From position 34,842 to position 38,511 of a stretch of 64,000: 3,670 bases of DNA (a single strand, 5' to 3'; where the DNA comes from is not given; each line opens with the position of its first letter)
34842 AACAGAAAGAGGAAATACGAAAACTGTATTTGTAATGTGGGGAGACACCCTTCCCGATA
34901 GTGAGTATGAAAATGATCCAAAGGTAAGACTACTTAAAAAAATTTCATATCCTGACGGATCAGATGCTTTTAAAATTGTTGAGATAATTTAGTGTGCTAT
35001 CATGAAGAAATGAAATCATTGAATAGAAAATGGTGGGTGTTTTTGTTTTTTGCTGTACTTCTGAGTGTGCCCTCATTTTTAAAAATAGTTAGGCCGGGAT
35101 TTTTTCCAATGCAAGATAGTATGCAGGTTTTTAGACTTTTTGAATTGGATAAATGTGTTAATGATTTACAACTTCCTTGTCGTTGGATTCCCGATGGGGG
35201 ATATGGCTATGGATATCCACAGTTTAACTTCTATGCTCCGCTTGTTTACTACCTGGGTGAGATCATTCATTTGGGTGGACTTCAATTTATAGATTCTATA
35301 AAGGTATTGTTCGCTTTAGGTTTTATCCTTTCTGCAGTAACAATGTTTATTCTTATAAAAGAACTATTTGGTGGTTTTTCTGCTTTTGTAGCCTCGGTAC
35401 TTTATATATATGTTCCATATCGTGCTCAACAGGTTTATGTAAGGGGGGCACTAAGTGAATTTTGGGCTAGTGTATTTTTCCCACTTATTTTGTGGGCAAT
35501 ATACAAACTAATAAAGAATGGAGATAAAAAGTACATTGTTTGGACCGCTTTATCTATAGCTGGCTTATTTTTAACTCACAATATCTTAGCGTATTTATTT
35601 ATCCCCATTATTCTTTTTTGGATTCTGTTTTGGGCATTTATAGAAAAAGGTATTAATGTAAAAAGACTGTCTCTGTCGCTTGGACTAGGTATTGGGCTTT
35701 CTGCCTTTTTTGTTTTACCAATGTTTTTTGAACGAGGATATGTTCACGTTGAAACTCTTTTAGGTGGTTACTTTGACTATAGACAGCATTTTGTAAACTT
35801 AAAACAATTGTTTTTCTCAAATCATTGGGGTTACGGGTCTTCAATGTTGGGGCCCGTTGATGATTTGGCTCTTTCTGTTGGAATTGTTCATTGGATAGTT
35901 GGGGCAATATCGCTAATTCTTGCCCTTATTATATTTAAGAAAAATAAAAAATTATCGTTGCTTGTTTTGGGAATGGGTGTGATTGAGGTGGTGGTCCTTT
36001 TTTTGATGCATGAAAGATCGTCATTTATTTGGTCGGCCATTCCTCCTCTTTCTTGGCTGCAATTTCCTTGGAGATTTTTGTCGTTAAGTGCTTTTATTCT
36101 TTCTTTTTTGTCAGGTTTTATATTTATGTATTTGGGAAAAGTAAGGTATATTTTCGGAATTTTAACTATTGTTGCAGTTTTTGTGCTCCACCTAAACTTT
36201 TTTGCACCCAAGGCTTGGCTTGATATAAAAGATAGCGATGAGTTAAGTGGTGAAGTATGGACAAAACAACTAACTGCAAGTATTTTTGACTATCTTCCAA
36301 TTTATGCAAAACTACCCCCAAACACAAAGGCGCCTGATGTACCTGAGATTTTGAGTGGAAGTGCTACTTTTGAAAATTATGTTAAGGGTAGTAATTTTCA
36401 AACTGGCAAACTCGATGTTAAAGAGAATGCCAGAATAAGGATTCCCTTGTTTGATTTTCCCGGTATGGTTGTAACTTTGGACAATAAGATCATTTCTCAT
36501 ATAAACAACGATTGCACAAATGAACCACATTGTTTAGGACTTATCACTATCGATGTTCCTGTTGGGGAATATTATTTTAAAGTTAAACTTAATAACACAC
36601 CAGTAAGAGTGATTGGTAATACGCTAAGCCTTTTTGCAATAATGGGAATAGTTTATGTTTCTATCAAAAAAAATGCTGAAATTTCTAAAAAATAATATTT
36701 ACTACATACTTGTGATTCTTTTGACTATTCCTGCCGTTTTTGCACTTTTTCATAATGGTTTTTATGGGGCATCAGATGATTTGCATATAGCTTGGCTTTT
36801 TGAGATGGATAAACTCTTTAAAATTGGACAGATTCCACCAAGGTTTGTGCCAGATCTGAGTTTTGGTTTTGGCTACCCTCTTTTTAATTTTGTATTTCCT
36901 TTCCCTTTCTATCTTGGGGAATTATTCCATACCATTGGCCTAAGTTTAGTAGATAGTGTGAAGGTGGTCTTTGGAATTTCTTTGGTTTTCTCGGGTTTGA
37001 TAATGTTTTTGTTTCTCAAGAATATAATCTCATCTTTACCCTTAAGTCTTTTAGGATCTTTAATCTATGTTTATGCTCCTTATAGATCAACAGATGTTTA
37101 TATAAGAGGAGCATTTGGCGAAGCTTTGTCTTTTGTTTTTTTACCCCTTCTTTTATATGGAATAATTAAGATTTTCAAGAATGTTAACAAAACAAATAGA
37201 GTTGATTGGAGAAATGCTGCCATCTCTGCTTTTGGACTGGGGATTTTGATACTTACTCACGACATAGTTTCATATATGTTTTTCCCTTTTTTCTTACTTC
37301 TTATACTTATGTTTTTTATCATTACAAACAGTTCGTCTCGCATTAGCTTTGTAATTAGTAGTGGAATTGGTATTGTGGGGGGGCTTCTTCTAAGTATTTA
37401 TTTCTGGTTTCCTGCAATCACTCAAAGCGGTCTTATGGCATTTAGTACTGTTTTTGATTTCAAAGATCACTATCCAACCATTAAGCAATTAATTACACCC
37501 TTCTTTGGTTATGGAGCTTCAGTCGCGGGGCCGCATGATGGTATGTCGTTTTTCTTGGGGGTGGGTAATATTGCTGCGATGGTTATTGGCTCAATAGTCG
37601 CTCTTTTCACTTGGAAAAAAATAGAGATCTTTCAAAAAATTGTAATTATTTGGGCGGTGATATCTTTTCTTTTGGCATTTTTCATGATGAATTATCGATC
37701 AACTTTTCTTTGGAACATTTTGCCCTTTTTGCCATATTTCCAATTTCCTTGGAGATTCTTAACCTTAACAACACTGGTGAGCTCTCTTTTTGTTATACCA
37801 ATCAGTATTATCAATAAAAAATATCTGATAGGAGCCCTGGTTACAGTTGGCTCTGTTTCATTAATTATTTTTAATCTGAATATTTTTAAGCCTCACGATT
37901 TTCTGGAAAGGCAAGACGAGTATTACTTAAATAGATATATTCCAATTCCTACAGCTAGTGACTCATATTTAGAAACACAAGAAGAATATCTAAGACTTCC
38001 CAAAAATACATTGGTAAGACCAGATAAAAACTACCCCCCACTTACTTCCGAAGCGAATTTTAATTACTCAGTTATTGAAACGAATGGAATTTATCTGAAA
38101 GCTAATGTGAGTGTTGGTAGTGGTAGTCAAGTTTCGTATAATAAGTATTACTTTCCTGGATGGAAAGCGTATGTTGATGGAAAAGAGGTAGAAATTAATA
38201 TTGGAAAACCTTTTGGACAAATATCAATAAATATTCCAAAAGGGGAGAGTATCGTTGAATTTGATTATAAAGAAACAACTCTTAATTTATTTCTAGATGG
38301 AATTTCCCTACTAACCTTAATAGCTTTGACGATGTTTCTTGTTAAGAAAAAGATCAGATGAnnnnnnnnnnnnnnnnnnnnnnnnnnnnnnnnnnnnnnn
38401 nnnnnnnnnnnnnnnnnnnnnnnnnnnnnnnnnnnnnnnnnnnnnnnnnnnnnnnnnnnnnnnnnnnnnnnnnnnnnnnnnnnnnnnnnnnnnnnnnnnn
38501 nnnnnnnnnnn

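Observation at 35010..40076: Three YfhO-like GT-C paralogues in tandem, all with the '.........' C-terminal beta-domain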

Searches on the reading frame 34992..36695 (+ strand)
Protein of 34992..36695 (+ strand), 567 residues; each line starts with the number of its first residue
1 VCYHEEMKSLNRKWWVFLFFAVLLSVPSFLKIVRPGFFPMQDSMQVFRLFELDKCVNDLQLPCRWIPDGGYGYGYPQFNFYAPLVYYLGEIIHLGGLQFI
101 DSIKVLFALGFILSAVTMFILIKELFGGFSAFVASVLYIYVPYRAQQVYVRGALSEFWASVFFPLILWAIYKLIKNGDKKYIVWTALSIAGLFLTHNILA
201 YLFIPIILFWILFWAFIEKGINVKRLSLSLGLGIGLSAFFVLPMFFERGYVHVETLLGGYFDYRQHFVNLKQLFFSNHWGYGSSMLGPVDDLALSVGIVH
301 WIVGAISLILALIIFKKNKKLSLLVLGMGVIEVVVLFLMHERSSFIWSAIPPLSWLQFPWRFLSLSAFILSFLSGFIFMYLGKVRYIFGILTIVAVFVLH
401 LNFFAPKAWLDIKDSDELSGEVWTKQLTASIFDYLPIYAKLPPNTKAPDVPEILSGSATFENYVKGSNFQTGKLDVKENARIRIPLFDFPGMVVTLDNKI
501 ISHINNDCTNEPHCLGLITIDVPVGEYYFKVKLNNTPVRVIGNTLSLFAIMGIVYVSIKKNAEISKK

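Call 4: search_protein_families(library=pfam, proteins=[window:34992-36695:+], max_evalue=0.01)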
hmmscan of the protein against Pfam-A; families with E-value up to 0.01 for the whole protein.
window:34992-36695:+ (567 aa): 1 family
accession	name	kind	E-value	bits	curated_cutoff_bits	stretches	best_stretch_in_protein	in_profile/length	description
PF10131.15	PTPS_related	-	2.7e-07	29.9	26.4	1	78-397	1-300/621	6-pyruvoyl-tetrahydropterin synthase related domain; membrane protein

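Call 5: search_protein_families(library=ncbifam, proteins=[window:34992-36695:+], max_evalue=0.01)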
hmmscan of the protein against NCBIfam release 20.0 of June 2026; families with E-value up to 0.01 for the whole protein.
window:34992-36695:+ (567 aa): 0 families

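Call 15: search_solved_structures(query=A1, max_evalue=10)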
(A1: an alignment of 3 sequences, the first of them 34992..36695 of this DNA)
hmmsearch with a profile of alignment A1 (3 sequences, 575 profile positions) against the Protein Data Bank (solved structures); distinct sequences matched with E-value up to 10: 2.
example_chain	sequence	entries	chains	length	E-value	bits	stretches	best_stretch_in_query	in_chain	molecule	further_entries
2vim_A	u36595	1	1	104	1.5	10.7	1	468-518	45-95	THIOREDOXIN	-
6k73_A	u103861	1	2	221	1.5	10.6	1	408-531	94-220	Colonization factor antigen I chaperone CfaA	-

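Call 18: list_cluster_members(proteins=[window:34992-36695:+, window:36655-38361:+, window:38358-40076:+, window:47191-49524:+])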
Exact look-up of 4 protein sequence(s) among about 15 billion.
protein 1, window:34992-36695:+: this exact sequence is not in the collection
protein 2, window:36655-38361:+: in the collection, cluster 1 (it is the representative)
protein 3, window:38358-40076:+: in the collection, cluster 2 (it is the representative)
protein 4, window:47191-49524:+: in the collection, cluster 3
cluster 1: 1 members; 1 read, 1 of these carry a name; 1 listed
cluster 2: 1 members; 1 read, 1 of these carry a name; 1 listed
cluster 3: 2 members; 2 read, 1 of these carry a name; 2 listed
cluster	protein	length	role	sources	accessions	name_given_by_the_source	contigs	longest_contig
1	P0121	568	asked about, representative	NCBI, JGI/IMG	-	hypothetical protein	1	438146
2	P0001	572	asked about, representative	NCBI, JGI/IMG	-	hypothetical protein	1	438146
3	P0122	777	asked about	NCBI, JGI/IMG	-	uncharacterized membrane protein YfhO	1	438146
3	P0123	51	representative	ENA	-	-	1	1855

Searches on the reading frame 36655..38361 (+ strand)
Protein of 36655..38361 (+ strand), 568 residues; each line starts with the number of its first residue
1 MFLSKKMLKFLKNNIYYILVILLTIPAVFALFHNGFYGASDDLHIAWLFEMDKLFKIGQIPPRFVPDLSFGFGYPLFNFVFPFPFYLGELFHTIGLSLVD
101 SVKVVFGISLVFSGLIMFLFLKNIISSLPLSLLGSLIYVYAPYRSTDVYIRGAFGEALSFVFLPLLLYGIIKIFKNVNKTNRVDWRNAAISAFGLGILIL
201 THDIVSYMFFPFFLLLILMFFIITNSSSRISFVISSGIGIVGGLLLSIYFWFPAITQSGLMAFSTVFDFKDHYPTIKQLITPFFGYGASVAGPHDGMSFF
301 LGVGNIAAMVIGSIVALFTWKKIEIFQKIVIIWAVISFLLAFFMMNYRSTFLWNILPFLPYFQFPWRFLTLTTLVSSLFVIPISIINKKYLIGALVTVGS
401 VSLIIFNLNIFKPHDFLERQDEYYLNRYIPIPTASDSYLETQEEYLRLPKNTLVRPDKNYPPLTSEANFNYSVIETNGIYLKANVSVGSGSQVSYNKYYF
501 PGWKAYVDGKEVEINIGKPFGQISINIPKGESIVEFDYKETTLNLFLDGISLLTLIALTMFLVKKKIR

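Call 4: search_protein_families(library=pfam, proteins=[window:36655-38361:+], max_evalue=0.01)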
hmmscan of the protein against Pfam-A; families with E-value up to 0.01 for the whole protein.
window:36655-38361:+ (568 aa): 0 families

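Call 5: search_protein_families(library=ncbifam, proteins=[window:36655-38361:+], max_evalue=0.01)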
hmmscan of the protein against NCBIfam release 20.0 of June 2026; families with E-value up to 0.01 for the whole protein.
window:36655-38361:+ (568 aa): 0 families
